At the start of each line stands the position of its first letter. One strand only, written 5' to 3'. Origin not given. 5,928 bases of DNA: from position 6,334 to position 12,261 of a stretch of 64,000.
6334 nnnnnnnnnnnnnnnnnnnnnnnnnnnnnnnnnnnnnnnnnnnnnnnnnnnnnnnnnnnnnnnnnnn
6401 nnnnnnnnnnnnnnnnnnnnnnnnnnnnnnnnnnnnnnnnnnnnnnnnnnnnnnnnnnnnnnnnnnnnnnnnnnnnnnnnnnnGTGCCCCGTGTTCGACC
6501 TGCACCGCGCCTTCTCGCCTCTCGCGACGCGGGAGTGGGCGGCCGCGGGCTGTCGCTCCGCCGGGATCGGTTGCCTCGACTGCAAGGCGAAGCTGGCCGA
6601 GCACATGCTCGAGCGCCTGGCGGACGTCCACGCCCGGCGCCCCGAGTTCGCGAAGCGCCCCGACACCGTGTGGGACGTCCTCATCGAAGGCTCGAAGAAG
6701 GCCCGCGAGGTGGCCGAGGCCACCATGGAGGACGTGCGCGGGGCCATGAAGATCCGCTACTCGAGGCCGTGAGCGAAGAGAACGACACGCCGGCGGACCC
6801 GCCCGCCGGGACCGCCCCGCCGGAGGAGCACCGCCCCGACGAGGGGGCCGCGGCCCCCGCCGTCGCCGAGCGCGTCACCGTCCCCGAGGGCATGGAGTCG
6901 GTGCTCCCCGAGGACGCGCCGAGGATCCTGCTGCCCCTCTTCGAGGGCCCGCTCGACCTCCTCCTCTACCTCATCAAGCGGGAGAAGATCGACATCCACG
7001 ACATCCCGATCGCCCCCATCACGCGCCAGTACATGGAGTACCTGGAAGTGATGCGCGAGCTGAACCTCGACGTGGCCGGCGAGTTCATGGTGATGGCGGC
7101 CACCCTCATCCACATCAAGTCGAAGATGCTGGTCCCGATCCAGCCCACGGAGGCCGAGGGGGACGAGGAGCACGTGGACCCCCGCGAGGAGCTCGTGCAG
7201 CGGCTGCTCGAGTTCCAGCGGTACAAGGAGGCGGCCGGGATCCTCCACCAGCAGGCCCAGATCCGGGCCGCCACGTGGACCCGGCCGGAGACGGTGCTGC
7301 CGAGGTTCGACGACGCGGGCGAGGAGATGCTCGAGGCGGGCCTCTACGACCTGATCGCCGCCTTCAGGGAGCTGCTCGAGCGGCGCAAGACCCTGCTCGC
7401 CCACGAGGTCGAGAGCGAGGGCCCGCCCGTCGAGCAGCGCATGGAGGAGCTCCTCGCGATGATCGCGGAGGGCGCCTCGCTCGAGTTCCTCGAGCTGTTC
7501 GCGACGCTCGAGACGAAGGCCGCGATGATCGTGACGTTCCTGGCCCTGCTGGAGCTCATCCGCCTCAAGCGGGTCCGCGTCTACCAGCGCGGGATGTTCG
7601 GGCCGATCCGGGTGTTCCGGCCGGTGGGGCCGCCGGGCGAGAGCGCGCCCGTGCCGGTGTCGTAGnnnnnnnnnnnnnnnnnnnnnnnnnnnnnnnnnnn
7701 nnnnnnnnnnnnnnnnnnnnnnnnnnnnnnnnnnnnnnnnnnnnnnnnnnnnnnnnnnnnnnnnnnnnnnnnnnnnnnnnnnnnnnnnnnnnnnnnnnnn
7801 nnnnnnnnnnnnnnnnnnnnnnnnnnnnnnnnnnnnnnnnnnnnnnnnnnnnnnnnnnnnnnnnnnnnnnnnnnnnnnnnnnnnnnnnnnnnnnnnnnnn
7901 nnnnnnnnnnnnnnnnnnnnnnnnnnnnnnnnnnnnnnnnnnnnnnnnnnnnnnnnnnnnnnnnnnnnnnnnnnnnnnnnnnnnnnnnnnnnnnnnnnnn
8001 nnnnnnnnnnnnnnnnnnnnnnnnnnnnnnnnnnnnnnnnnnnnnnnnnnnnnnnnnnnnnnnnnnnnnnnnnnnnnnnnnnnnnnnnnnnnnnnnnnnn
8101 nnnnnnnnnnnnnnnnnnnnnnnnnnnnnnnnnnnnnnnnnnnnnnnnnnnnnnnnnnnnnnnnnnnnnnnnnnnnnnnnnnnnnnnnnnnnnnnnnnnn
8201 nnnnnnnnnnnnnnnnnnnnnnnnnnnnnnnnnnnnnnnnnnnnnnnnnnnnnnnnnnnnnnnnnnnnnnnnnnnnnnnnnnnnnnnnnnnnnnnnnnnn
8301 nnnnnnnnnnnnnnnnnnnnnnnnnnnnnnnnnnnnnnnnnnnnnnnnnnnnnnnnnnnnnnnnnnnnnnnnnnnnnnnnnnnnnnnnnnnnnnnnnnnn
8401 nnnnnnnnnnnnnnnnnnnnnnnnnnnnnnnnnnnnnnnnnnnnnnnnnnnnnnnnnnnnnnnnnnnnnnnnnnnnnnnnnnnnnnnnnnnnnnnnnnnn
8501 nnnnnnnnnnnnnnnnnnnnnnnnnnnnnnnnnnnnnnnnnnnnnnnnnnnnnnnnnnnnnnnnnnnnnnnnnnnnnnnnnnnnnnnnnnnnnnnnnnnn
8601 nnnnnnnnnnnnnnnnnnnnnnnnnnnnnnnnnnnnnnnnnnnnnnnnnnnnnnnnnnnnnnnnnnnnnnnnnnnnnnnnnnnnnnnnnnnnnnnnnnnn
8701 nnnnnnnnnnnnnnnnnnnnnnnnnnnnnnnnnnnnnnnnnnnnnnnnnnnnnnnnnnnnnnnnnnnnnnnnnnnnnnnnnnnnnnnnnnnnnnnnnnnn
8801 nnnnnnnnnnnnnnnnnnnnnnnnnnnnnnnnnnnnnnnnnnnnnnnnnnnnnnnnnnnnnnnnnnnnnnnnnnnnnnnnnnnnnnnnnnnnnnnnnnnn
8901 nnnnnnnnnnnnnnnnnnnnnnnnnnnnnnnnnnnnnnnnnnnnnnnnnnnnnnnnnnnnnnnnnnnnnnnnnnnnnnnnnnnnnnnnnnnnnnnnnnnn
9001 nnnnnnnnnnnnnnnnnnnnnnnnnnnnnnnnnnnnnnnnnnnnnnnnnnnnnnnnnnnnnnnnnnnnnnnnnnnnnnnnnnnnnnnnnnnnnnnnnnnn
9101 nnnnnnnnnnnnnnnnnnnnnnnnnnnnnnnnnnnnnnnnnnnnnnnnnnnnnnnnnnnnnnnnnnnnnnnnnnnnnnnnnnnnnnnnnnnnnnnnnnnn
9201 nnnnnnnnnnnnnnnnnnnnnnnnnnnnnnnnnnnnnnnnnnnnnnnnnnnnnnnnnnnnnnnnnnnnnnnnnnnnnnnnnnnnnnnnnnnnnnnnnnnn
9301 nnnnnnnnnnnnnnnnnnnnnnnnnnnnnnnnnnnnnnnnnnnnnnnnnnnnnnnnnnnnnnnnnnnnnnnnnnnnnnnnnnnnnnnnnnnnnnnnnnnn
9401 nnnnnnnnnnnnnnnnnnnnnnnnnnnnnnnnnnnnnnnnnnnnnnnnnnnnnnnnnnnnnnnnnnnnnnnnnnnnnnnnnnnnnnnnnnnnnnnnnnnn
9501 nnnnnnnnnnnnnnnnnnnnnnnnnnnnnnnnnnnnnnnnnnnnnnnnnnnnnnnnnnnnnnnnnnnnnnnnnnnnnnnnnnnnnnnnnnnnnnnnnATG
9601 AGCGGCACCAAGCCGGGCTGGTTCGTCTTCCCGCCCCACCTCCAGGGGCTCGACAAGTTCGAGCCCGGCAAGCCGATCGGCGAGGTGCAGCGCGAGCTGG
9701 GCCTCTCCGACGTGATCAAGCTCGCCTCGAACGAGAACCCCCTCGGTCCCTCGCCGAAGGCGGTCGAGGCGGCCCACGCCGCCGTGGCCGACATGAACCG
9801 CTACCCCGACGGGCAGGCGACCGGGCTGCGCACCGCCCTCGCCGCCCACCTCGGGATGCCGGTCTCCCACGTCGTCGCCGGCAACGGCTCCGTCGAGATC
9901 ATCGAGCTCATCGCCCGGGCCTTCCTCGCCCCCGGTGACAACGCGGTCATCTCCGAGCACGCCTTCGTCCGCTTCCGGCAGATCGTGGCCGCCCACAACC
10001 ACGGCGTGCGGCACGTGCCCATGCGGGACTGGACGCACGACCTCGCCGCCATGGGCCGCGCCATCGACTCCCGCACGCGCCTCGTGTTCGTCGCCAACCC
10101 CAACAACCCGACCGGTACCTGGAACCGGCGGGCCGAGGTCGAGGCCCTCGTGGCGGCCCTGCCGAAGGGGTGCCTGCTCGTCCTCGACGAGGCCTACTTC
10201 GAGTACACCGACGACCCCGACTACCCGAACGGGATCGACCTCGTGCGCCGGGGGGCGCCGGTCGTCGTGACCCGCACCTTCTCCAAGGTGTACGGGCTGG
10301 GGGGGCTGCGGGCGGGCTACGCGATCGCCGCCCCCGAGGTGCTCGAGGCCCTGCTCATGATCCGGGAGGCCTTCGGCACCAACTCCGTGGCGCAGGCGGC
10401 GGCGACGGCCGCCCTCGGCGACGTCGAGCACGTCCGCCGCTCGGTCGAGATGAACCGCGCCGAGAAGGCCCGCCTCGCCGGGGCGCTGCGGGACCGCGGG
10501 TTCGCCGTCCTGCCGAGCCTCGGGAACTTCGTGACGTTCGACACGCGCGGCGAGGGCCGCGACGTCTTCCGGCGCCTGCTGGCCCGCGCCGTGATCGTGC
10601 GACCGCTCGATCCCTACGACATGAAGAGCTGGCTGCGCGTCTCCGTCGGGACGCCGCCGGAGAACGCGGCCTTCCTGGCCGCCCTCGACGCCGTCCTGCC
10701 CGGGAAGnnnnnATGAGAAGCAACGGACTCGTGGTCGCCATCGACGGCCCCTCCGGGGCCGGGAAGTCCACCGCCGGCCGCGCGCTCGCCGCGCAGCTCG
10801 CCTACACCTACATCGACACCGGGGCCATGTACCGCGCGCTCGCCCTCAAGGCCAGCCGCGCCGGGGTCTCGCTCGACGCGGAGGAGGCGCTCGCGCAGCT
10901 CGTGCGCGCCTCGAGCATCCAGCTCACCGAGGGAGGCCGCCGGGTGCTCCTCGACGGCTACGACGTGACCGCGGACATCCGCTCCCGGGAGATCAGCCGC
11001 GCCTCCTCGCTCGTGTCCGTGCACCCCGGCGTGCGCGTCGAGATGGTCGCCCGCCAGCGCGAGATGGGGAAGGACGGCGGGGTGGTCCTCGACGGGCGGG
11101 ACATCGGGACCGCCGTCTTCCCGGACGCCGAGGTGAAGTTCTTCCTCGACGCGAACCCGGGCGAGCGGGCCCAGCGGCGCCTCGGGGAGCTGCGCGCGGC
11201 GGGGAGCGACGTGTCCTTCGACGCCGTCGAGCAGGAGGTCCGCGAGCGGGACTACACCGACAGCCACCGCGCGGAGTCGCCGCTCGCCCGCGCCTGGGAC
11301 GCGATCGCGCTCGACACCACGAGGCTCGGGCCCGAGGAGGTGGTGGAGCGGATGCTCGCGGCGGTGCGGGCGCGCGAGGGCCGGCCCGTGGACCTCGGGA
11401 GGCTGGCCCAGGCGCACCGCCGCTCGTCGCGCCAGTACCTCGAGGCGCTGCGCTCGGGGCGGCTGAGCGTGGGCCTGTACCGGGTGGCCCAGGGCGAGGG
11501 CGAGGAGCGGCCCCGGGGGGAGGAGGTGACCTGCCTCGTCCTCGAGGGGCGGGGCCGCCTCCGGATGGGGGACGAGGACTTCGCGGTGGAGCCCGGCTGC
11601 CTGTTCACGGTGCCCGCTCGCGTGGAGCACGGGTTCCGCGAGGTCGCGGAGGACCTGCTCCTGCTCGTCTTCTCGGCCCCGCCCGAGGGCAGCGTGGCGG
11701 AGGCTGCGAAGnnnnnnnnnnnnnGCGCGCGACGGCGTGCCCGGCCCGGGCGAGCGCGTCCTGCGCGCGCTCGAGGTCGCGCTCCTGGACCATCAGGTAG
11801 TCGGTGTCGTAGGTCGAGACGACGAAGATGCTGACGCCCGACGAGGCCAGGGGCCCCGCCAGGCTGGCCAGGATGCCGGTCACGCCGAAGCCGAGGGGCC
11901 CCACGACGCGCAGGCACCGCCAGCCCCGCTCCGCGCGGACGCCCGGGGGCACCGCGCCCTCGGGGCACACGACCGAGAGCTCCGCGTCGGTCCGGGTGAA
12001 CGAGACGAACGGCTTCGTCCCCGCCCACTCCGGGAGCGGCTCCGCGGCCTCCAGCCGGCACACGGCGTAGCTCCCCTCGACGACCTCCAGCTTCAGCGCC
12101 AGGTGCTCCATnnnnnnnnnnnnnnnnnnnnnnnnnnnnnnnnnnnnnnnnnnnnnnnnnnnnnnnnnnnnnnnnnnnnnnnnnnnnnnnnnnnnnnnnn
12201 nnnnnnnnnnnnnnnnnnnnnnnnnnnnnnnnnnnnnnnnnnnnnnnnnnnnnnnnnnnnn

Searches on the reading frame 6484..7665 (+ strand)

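Call 12: search_protein_families(library=pfam, proteins=[window:6484-7665:+], max_evalue=0.001)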
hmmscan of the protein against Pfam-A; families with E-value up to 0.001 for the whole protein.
window:6484-7665:+ (393 aa): 1 family
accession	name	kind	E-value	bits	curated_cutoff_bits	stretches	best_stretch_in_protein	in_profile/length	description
PF02616.19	SMC_ScpA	-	2.1e-43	149.4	24.6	1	163-377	1-229/232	Segregation and condensation protein ScpA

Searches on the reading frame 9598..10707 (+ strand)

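Call 12: search_protein_families(library=pfam, proteins=[window:9598-10707:+], max_evalue=0.001)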
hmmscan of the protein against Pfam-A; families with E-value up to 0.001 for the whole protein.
seq(370 aa): 2 families
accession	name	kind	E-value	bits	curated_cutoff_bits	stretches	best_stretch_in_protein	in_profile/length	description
PF00155.27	Aminotran_1_2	-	7.9e-59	200.1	19.7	1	38-362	2-360/361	Aminotransferase class I and II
PF00266.25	Aminotran_5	-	1.2e-07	31.6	21.5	1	60-199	31-177/371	Aminotransferase class-V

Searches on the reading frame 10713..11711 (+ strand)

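Call 12: search_protein_families(library=pfam, proteins=[window:10713-11711:+], max_evalue=0.001)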
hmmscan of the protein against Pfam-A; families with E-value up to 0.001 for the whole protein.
seq(333 aa): 8 families
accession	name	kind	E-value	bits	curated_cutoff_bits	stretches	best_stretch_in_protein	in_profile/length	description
PF02224.24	Cytidylate_kin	-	2.1e-70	237.2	26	1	8-219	1-210/211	Cytidylate kinase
PF07883.17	Cupin_2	-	1.3e-08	34.9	27.2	1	258-312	5-60/70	Cupin domain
PF13207.12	AAA_17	-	1.6e-06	28.9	27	1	12-86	2-82/136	AAA domain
PF13671.12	AAA_33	-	3e-05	24.8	27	1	8-92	2-87/143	AAA domain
PF13189.12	Cytidylate_kin2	-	3.2e-05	24.6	28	1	7-181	1-148/176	Cytidylate kinase-like family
PF02311.25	AraC_binding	-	4.2e-05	23.7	21.1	1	274-313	27-66/135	AraC-like ligand binding domain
PF01202.28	SKI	-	0.00011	22.9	22.1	1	15-37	2-24/159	Shikimate kinase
PF13238.12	AAA_18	-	0.00027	21.8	29.4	0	8-156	1-108/128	AAA domain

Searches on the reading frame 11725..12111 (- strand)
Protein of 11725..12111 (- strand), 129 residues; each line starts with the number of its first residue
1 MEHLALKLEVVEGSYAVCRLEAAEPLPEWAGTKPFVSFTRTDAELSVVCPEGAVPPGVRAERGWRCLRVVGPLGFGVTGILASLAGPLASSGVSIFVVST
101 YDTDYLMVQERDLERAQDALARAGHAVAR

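Call 12: search_protein_families(library=pfam, proteins=[window:11725-12111:-], max_evalue=0.001)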
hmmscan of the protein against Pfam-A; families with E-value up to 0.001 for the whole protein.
seq(129 aa): 2 families
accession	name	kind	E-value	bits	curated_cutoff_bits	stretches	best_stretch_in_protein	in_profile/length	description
PF13840.12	ACT_7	-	8.8e-23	80.4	27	1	60-121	2-64/65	ACT domain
PF21631.3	A9CJY8-like_N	-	5.7e-18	64.6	27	1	13-55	1-43/45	A9CJY8-like, N-terminal domain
